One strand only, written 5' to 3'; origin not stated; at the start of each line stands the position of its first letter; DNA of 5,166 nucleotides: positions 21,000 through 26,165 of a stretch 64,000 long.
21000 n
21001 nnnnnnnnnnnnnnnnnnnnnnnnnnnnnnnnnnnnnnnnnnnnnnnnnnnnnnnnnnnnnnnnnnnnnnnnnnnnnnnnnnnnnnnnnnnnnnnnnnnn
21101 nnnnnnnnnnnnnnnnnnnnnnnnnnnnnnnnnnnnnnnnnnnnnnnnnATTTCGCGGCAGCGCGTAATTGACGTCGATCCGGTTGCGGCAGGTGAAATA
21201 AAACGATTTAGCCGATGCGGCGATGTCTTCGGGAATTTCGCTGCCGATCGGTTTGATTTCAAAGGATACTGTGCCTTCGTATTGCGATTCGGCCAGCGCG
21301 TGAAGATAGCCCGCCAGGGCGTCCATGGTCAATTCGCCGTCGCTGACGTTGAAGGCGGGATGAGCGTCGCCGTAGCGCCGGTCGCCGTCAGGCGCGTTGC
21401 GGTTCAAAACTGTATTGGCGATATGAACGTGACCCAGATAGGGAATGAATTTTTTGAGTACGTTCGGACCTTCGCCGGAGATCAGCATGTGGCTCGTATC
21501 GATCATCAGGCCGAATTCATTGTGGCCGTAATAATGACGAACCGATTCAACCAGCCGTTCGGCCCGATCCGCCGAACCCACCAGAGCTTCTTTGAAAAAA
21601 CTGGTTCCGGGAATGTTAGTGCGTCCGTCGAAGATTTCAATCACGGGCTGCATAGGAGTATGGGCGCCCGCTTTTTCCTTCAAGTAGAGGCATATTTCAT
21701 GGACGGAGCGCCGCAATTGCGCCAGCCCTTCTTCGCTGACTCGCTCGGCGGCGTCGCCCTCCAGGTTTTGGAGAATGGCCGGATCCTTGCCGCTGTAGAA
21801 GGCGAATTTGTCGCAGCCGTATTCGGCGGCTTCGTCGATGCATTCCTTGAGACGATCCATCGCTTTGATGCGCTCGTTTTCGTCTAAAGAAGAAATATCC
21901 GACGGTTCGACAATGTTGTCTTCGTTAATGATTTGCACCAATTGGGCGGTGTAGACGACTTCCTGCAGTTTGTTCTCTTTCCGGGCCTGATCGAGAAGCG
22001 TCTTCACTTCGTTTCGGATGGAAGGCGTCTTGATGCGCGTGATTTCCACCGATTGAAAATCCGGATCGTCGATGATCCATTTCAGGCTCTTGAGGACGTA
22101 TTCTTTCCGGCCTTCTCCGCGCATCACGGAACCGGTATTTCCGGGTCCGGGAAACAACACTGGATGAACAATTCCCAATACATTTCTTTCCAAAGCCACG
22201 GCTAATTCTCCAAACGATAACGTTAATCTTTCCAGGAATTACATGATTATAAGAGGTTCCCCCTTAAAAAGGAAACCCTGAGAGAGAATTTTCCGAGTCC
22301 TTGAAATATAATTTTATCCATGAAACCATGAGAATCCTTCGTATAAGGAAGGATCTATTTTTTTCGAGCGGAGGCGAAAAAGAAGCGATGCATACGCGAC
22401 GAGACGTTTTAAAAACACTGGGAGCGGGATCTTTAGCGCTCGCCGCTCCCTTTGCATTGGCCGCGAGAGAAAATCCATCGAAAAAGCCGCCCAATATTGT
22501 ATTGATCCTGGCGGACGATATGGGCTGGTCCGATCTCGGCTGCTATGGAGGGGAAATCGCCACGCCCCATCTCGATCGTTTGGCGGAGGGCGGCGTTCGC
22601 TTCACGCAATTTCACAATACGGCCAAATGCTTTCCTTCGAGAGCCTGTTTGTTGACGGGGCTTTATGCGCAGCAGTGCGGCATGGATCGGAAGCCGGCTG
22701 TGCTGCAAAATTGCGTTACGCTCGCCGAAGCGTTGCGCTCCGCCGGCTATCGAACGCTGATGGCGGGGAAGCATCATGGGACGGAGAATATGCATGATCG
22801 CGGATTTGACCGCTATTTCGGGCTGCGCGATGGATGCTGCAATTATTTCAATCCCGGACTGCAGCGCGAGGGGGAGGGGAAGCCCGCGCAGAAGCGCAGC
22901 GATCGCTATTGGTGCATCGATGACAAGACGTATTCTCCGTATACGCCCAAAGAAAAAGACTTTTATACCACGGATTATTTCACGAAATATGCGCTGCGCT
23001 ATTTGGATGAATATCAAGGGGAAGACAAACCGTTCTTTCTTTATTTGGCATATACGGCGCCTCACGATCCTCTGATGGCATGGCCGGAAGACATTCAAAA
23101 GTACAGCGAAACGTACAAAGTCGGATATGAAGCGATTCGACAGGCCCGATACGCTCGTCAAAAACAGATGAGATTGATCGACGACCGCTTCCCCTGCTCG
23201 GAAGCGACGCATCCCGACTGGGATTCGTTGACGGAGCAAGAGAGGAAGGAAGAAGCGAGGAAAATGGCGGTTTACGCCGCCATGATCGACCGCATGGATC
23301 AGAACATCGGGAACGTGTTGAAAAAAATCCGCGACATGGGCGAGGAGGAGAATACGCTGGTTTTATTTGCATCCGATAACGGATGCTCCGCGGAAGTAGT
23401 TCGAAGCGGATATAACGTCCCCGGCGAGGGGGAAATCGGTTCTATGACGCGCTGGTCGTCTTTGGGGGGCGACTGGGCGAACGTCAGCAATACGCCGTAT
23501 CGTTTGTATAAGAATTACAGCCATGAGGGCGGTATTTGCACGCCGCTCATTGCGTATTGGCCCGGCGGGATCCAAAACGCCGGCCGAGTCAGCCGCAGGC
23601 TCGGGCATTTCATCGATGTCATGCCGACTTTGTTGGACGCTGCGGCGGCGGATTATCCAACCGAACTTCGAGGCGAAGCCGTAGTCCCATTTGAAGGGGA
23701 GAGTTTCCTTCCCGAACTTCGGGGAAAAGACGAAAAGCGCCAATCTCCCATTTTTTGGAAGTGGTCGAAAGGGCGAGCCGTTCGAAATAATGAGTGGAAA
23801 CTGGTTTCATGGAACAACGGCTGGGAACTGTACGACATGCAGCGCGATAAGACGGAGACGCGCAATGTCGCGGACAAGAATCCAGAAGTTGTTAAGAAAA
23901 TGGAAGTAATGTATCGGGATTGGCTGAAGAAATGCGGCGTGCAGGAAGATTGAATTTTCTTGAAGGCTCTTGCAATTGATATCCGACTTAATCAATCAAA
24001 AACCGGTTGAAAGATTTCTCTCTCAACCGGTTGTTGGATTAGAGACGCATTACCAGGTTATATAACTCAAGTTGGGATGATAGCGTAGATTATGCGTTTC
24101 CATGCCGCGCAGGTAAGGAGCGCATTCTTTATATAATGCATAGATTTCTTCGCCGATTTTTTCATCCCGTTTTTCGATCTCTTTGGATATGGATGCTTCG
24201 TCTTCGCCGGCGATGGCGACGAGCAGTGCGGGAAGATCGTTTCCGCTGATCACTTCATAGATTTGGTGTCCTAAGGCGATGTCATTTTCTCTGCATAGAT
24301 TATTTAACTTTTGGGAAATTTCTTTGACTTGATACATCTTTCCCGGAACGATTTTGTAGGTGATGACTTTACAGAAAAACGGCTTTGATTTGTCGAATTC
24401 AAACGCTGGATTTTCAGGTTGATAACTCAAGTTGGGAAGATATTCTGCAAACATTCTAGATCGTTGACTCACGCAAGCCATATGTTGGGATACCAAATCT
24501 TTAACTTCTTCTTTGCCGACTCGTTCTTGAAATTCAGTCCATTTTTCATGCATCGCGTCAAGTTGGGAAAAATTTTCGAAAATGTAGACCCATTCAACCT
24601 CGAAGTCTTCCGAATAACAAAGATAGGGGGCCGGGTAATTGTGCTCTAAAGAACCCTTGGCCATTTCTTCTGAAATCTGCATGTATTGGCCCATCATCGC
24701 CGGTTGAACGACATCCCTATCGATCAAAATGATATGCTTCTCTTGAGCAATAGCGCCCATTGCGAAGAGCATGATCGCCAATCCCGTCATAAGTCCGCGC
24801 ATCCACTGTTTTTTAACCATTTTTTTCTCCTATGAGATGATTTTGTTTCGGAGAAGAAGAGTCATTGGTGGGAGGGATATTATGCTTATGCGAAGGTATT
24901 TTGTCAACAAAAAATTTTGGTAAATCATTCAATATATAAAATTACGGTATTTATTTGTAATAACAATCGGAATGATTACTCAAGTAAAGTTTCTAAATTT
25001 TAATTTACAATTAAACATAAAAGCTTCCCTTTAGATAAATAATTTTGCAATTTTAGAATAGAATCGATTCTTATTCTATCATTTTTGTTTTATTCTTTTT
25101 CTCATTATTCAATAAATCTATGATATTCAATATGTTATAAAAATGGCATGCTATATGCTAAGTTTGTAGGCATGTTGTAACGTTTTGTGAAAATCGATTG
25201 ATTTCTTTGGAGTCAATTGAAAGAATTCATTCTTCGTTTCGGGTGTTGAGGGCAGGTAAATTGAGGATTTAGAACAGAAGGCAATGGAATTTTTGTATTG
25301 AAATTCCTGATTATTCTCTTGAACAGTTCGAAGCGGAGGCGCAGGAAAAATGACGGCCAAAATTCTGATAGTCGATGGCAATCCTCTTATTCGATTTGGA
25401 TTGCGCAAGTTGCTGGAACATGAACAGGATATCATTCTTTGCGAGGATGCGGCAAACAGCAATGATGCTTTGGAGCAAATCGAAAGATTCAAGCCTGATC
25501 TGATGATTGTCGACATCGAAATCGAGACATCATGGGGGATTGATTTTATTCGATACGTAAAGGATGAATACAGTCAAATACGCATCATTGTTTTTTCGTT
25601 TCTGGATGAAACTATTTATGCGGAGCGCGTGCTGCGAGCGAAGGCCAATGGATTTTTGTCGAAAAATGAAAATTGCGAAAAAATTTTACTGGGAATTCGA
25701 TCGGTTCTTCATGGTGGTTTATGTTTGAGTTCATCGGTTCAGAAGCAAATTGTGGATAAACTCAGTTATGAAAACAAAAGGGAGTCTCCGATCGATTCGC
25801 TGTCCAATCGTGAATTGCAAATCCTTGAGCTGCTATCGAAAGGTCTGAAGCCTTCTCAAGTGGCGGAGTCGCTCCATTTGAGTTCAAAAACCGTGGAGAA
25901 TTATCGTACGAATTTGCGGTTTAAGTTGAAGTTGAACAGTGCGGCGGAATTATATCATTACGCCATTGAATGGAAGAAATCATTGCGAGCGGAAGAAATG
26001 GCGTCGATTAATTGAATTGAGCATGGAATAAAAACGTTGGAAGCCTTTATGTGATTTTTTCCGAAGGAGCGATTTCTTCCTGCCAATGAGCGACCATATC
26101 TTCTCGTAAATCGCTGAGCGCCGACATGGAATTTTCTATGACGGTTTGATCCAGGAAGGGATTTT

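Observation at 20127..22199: Unusual single-polypeptide fusion of a xylose-isomerase-like TIM barrel with a class I aldolase domain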

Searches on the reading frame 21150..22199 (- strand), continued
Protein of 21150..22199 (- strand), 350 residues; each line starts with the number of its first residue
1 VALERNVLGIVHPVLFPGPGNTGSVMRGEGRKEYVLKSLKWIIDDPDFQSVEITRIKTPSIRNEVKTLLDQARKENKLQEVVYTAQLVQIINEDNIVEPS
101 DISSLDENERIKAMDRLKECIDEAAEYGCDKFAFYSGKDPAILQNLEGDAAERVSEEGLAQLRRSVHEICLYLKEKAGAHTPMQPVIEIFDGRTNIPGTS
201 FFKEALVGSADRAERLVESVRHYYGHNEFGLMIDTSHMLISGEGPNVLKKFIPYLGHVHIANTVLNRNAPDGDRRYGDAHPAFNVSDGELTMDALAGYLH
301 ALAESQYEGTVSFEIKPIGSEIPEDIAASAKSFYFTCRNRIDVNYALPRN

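Call 70: find_encoding_contigs(protein=P0373, flank=7000, max_places=1)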
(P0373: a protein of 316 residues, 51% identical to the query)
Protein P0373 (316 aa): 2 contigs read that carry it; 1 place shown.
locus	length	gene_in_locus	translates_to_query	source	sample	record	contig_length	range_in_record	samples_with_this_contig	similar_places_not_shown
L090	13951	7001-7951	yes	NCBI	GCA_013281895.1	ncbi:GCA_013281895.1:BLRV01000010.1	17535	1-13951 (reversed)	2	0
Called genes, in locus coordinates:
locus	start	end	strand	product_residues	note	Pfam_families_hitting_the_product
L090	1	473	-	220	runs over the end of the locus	PF01891:CbiM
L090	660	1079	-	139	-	PF01402:RHH_1 (weak), PF08753:NikR_C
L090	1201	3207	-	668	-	PF00149:Metallophos, PF02872:5_nucleotid_C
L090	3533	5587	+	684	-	-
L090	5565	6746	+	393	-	PF16257:UxaE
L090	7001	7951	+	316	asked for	PF01261:AP_endonuc_2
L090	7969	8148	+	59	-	-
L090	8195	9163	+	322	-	PF00389:2-Hacid_dh, PF02826:2-Hacid_dh_C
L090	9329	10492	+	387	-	PF04055:Radical_SAM, PF12836:HHH_3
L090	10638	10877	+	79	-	-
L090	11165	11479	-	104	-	-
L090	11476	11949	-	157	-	-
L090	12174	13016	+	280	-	PF04962:KduI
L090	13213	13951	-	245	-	PF01261:AP_endonuc_2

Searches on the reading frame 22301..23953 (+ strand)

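Call 7: search_protein_families(library=pfam, proteins=[window:22301-23953:+], max_evalue=0.001)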
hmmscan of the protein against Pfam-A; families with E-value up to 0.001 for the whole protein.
window:22301-23953:+ (550 aa): 3 families
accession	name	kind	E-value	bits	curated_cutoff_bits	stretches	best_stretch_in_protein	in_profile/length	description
PF00884.28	Sulfatase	-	2.5e-59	201.5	25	1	64-448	1-299/301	Sulfatase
PF16347.10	SGSH_C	-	1.3e-13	51.8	29.3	1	404-533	8-143/154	N-sulphoglucosamine sulphohydrolase, C-terminal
PF01663.27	Phosphodiest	-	4.5e-07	30.2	23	0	67-128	2-62/342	Type I phosphodiesterase / nucleotide pyrophosphatase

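Call 10: search_protein_families(library=ncbifam, proteins=[window:22301-23953:+], max_evalue=0.001)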
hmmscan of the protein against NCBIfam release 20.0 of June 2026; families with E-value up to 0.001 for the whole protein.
window:22301-23953:+ (550 aa): 4 families
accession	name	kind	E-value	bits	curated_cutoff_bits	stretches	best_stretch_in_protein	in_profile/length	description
NF010322.0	PRK13759.1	equivalog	1.2e-42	146.1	481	2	61-361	4-306/486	arylsulfatase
TIGR03417.1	chol_sulfatase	equivalog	2.7e-31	109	433.45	2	64-361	3-291/500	choline-sulfatase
NF045661.1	HdlasePehA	equivalog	6.1e-31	107.6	900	3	219-361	178-320/506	phosphoric/sulfuric ester hydrolase PehA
NF052527.1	Mn_arylsulf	exception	1.2e-23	83.8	850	3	64-178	2-120/479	manganese-dependent arylsulfatase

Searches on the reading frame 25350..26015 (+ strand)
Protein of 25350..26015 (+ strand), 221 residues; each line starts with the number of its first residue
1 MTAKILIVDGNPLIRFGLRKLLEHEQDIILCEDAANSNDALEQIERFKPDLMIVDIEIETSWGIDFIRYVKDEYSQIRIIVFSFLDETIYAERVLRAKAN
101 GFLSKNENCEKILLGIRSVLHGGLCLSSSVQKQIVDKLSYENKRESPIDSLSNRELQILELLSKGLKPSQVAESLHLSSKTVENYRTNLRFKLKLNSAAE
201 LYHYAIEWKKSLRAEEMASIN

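Call 10: search_protein_families(library=ncbifam, proteins=[window:25350-26015:+], max_evalue=0.001)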
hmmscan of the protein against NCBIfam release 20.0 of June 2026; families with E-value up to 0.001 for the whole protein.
window:25350-26015:+ (221 aa): 60 families (the best 25 are shown)
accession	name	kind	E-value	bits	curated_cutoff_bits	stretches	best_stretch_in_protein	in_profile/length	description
NF007018.1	PRK09483.1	equivalog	7.8e-37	127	280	1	4-216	3-213/217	UvrY/SirA/GacA family response regulator transcription factor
NF052445.1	RespRegMctR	equivalog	1.6e-35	122.4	300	1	4-208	3-202/205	two-component system response regulator MctR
NF007403.0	PRK09935.1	equivalog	1.3e-32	113.1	271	1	3-206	4-205/210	fimbria biosynthesis transcriptional regulator FimZ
NF007935.0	PRK10651.1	equivalog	5e-32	110.8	250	1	3-201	7-206/216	two-component system response regulator NarL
NF007419.0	PRK09958.1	equivalog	6.8e-32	110.7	251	1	5-207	3-200/204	acid-sensing system DNA-binding response regulator EvgA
NF011896.0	PRK15369.1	equivalog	1e-31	110.2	242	1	2-206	3-205/211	two component system response regulator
NF007708.0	PRK10403.1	equivalog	8.2e-29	100.6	343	1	4-197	8-200/215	nitrate/nitrite response regulator protein NarP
NF047785.1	respo_reg_MadR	equivalog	1e-27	96.9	300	1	4-204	2-202/209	MadR family response regulator transcription factor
NF007685.0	PRK10360.1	equivalog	2.6e-19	69.8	258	1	4-203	3-190/196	response regulator transcription factor UhpA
NF006900.1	PRK09390.1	equivalog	1e-15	57.8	255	1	3-207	5-199/203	response regulator FixJ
NF041830.1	RR_TF_ErdR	exception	1.6e-15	57.4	390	1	4-195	3-195/213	response regulator transcription factor ErdR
NF008098.0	PRK10840.1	equivalog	2.8e-15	56.4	235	1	4-204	5-204/216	response regulator transcription factor RcsB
NF045717.1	DVU0259_DivK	exception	6.6e-13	48.9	160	1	1-119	1-115/117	DVU0259 family response regulator domain-containing protein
NF001965.0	PRK00742.1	subfamily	2.5e-12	46.7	293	1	1-104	2-106/357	chemotaxis-specific protein-glutamate methyltransferase CheB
NF007505.1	PRK10100.1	equivalog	5.6e-12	45.8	250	1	36-194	36-188/204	biofilm master transcriptional regulator CsgD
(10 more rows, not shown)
